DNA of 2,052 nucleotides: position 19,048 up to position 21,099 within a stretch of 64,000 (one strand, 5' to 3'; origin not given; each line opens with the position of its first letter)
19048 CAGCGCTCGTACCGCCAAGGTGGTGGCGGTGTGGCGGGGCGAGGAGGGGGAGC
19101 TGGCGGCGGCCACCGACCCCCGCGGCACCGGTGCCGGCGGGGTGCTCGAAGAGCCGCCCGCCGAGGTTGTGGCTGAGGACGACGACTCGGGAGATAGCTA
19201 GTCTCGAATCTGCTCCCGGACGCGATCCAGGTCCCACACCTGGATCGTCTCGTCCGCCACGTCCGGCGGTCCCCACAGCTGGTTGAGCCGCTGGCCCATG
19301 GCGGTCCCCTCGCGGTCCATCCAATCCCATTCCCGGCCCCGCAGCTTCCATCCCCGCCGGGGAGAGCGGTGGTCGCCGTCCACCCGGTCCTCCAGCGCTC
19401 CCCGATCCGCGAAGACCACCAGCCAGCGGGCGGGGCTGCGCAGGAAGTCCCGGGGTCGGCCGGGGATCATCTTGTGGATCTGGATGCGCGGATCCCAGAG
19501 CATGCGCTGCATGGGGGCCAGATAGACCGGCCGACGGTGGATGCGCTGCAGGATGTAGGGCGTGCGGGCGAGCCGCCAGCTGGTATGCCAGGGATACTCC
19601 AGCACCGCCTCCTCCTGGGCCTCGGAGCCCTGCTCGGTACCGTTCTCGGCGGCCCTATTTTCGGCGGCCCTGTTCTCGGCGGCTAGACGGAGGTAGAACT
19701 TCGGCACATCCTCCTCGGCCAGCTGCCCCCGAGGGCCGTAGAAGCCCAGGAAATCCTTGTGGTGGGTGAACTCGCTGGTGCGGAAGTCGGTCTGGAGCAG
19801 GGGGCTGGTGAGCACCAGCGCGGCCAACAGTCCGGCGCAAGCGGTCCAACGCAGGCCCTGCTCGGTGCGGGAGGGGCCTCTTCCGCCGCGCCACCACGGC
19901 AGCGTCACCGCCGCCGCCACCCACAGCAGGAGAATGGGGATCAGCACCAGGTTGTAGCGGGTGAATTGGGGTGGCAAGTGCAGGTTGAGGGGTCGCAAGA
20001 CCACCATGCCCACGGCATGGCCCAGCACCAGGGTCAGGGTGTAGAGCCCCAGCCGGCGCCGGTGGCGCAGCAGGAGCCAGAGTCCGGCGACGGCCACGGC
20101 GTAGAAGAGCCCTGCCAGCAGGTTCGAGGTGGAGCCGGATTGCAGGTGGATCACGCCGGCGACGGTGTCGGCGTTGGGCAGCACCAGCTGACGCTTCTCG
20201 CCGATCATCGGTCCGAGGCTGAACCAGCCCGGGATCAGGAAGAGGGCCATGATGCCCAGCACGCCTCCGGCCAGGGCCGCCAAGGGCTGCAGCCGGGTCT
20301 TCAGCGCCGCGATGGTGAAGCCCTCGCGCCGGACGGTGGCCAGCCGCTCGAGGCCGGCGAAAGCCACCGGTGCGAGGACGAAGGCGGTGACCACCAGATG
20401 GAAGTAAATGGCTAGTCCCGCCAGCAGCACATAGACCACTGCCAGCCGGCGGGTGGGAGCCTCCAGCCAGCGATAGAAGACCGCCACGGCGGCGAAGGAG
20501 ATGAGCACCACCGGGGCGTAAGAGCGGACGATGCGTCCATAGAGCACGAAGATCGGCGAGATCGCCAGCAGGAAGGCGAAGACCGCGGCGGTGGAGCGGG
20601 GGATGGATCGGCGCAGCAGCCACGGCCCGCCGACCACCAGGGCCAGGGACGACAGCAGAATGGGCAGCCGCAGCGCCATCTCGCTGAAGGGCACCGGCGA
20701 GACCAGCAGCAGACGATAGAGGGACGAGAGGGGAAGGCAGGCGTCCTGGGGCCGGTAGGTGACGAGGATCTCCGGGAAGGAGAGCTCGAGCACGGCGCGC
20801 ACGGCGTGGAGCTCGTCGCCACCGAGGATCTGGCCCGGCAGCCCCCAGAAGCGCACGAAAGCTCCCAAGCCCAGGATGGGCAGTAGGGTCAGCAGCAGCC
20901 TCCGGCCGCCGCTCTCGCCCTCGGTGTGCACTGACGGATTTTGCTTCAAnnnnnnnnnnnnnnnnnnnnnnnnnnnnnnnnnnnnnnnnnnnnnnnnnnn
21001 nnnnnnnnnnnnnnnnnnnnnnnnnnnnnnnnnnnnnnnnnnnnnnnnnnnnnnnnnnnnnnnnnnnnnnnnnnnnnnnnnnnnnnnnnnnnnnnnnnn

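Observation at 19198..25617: Four-gene ATGA-coupled envelope operon: ArnT-like GT-C transferase, PHP phosphoesterase lipoprotein, arylsulfotransferase-like lipoprotein, second GT-C transferase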

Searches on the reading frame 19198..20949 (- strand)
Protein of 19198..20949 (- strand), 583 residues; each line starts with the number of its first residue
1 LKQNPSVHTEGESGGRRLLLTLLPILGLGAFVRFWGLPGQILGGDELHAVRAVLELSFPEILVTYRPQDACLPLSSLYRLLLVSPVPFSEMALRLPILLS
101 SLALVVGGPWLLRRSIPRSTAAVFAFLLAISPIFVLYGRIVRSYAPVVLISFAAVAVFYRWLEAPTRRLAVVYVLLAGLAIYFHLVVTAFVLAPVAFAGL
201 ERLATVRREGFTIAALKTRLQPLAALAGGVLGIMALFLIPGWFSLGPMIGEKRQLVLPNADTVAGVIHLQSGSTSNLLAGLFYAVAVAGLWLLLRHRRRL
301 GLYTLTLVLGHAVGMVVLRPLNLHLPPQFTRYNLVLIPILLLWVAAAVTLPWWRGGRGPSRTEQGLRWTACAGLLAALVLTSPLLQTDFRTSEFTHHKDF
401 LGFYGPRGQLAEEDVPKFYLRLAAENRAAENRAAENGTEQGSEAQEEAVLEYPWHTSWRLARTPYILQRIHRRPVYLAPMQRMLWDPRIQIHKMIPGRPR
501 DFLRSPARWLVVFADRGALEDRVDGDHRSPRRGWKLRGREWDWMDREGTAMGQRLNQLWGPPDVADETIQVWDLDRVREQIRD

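Call 8: search_protein_families(library=pfam, proteins=[window:19198-20949:-], max_evalue=0.1)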
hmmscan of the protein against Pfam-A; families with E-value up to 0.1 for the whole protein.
window:19198-20949:- (583 aa): 3 families
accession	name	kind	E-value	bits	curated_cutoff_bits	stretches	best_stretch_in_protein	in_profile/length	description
PF13231.12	PMT_2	-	8.9e-05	23.2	26.1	1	87-200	18-131/160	Dolichyl-phosphate-mannose-protein mannosyltransferase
PF02366.24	PMT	-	0.0034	17.4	22.7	1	90-198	82-195/245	Dolichyl-phosphate-mannose-protein mannosyltransferase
PF15811.11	SVIP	-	0.087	13.4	27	0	414-448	19-52/66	Small VCP/p97-interacting protein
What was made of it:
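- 19198..20949 (-): G4: a 583-aa divergent GT-C with at least 9 hydrophobic segments in residues 18-352, a GDE motif at D45-E46, and a family-specific soluble C-terminal domain of about 200 aa. TTG start in a TTGA overlap with the G3 stop. PMT_2 is sub-threshold (call 8).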

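Call 9: search_protein_families(library=ncbifam, proteins=[window:19198-20949:-], max_evalue=0.1)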
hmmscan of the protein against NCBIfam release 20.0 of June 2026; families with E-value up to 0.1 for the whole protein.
window:19198-20949:- (583 aa): 1 family
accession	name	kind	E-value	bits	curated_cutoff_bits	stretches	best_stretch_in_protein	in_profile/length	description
TIGR03663.1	TIGR03663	subfamily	7.7e-09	35.1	126.25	1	84-208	64-184/435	flippase activity-associated protein Agl23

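Call 48: search_solved_structures(query=window:19198-20949:-, max_evalue=1, show_alignments=2)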
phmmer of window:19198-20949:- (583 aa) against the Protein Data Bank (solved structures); distinct sequences matched with E-value up to 1: 0.

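Call 51: find_homologous_proteins(query=window:19198-20949:-)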
Query window:19198-20949:- (583 aa): 89 proteins with E <= 0.001 among 8000 candidates.
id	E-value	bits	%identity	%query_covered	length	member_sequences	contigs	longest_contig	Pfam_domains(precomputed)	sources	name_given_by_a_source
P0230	0.0e+0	1307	100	100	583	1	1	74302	-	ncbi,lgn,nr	ncbi:MAG: glycosyltransferase family 39 protein [Acidobacteriota bacterium]|nr:glycosyltransferase f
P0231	0.0e+0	1130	88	99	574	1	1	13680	-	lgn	-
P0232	0.0e+0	1031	85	94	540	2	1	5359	PF13231.13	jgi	jgi:hypothetical protein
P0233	6.5e-237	806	71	94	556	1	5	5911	-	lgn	-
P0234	1.1e-229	782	68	98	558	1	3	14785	-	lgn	-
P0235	2.0e-154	533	50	96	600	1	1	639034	PF13231.13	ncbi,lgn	ncbi:MAG: glycosyltransferase family 39 protein [Acidobacteriota bacterium]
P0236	9.5e-135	468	61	65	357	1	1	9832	-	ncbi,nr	ncbi:MAG: hypothetical protein KDD11_19685, partial [Acidobacteria bacterium]|nr:hypothetical protei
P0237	2.7e-96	341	40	96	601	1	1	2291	-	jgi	jgi:uncharacterized membrane protein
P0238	1.0e-94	336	41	96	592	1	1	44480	PF13231.13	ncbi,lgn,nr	ncbi:MAG TPA: glycosyltransferase family 39 protein [Thermoanaerobaculia bacterium]|nr:glycosyltrans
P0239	2.6e-91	325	39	93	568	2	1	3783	-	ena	-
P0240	5.2e-91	324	38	95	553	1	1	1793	-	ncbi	ncbi:MAG: hypothetical protein ACREQQ_19175 [Candidatus Binatia bacterium]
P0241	1.5e-87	313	37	95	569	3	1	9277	-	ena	-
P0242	6.2e-87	310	39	95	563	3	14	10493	-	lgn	-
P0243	7.0e-87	310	38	94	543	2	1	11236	-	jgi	-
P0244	4.2e-86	308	38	95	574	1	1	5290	-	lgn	-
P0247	6.9e-84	300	40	95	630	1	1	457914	-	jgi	jgi:hypothetical protein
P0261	7.6e-80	287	36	94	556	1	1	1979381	-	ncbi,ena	-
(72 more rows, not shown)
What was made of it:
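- Checked: The real start is TTG at 20949, giving 583 aa, identical in length and sequence to database protein P0230 (call 51).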

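Call 52: find_encoding_contigs(protein=P0238, flank=8000, max_places=2)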
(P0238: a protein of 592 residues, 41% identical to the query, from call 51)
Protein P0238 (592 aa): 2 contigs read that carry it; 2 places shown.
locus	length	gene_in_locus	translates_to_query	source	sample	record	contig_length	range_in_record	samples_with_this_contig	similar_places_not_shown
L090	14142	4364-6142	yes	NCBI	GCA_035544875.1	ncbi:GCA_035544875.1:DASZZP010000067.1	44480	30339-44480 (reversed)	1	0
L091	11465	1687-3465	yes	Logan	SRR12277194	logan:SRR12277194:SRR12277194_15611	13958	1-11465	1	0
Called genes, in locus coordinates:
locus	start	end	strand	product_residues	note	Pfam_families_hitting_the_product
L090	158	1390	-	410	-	PF07642:BBP2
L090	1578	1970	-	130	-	-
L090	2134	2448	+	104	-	PF13622:4HBT_3 (weak), PF03061:4HBT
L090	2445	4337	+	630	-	PF02776:TPP_enzyme_N, PF00205:TPP_enzyme_M, PF02775:TPP_enzyme_C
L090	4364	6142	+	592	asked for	PF13231:PMT_2 (weak)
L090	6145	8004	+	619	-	-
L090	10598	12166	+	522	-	-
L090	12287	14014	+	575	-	PF02463:SMC_N, PF13476:AAA_23 (faint)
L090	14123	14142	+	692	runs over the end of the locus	PF05580:Peptidase_S55 (weak)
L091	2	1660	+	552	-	?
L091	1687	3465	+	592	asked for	PF13231:PMT_2 (weak)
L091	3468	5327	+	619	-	-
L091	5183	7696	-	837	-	PF09586:YfhO (faint)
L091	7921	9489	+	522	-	-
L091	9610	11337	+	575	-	PF02463:SMC_N, PF13476:AAA_23 (faint)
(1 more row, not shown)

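Call 53: find_encoding_contigs(protein=P0261, flank=8000, max_places=2)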
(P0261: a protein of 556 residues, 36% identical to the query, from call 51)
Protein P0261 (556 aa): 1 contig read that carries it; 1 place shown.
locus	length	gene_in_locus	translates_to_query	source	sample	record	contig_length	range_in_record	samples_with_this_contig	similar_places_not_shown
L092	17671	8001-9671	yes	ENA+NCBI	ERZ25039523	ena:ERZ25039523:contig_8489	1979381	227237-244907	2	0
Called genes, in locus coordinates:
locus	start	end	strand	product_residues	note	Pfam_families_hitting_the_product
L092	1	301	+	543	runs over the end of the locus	PF00171:Aldedh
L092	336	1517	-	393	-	-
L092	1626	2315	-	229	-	-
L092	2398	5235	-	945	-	PF01565:FAD_binding_4, PF02913:FAD-oxidase_C, PF13183:Fer4_8, PF13534:Fer4_17, PF02754:CCG (faint)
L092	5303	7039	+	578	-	PF02776:TPP_enzyme_N, PF00205:TPP_enzyme_M, PF02775:TPP_enzyme_C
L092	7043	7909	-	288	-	PF00149:Metallophos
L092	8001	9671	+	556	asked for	-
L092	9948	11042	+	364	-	PF01435:Peptidase_M48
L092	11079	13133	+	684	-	PF26549:Tricorn_N, PF26550:Tricorn_2nd (weak), PF07676:PD40, PF26549:Tricorn_N, PF02129:Peptidase_S15 (faint), PF00326:Peptidase_S9, PF20434:BD-FAE (weak)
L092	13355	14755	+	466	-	-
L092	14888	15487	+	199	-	PF13489:Methyltransf_23, PF01209:Ubie_methyltran, PF13847:Methyltransf_31, PF08241:Methyltransf_11, PF08242:Methyltransf_12, PF13649:Methyltransf_25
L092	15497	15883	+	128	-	-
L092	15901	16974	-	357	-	PF03600:CitMHS, PF07854:DUF1646 (faint), PF02040:ArsB (weak)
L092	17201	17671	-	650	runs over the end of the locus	PF26549:Tricorn_N, PF26550:Tricorn_2nd, PF26550:Tricorn_2nd (weak), PF26549:Tricorn_N, PF01738:DLH, PF20434:BD-FAE, PF00326:Peptidase_S9, PF07859:Abhydrolase_3, +8 more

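Call 54: find_encoding_contigs(protein=P0247, flank=8000, max_places=2)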
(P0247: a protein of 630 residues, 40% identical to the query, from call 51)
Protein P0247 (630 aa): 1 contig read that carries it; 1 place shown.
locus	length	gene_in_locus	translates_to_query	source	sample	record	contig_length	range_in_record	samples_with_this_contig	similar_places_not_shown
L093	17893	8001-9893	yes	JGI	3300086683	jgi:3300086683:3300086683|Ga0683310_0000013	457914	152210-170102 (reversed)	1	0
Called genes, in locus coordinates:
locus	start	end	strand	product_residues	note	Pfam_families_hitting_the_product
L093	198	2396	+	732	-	PF07715:Plug, PF00593:TonB_dep_Rec_b-barrel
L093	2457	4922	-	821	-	PF13620:CarboxypepD_reg, PF13715:CarbopepD_reg_2 (weak), PF07715:Plug (faint)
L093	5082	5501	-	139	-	-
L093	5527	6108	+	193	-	PF13622:4HBT_3 (faint), PF03061:4HBT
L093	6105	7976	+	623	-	PF02776:TPP_enzyme_N, PF00205:TPP_enzyme_M, PF02775:TPP_enzyme_C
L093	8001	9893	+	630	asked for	-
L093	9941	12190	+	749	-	PF26550:Tricorn_2nd (faint), PF26549:Tricorn_N (weak), PF07676:PD40, PF26549:Tricorn_N (weak), PF02129:Peptidase_S15 (faint), PF20434:BD-FAE (faint), PF00326:Peptidase_S9, PF00561:Abhydrolase_1 (faint)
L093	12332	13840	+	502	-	-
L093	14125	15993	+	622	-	PF02463:SMC_N, PF13476:AAA_23 (weak)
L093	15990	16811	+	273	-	-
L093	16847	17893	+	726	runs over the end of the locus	PF05580:Peptidase_S55 (weak)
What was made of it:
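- Tried and rejected: They sit after 4HBT-TPP-enzyme genes (calls 52-54).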

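Call 71: search_solved_structures(query=A4, max_evalue=1, show_alignments=2)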
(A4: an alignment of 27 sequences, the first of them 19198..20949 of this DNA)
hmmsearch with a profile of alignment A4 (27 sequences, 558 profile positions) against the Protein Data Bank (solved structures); distinct sequences matched with E-value up to 1: 0.
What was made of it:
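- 19198..20949 (-): No PDB profile hit (call 71).
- On GT-C glycosyltransferase (G4): No PDB hit with profile A4 (call 71).
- Tried and rejected: The G4 profile found no solved relative (call 71).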

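Call 74: find_related_loci(query=A4, collection=metagenome_contigs, flank=8000)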
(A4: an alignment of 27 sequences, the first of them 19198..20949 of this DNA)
Query A4 (583 aa) in metagenome_contigs; peptide patterns used: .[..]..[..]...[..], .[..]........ (x = any residue, [..] = any of these).
565 stretches matched a pattern; 104 encode a relative of the query (tblastn E <= 1e-3); the best 80 are kept; 80 distinct loci.
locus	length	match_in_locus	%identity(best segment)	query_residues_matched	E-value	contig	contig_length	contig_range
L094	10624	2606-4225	39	16-583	4e-102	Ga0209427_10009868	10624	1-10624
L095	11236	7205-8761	38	26-577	5e-89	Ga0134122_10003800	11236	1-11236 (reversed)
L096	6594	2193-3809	37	16-582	3e-88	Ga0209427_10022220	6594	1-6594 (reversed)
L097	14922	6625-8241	37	16-582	4e-88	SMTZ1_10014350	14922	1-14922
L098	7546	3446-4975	38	33-577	2e-87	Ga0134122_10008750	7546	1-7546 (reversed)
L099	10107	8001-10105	37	10-583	2e-84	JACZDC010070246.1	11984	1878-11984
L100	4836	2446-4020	38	25-578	7e-84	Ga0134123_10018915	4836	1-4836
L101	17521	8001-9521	37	29-577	6e-83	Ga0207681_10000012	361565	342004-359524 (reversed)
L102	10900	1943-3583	37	2-578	3e-82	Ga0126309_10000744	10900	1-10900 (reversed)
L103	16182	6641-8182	37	29-579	1e-81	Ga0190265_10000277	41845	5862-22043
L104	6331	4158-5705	37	28-577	5e-80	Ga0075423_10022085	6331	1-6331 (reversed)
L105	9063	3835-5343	36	23-577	4e-79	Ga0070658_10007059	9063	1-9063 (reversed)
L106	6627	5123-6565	40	22-525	1e-78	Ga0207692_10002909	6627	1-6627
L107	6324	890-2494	36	22-583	1e-77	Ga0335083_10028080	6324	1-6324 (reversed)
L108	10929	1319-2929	37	22-577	8e-77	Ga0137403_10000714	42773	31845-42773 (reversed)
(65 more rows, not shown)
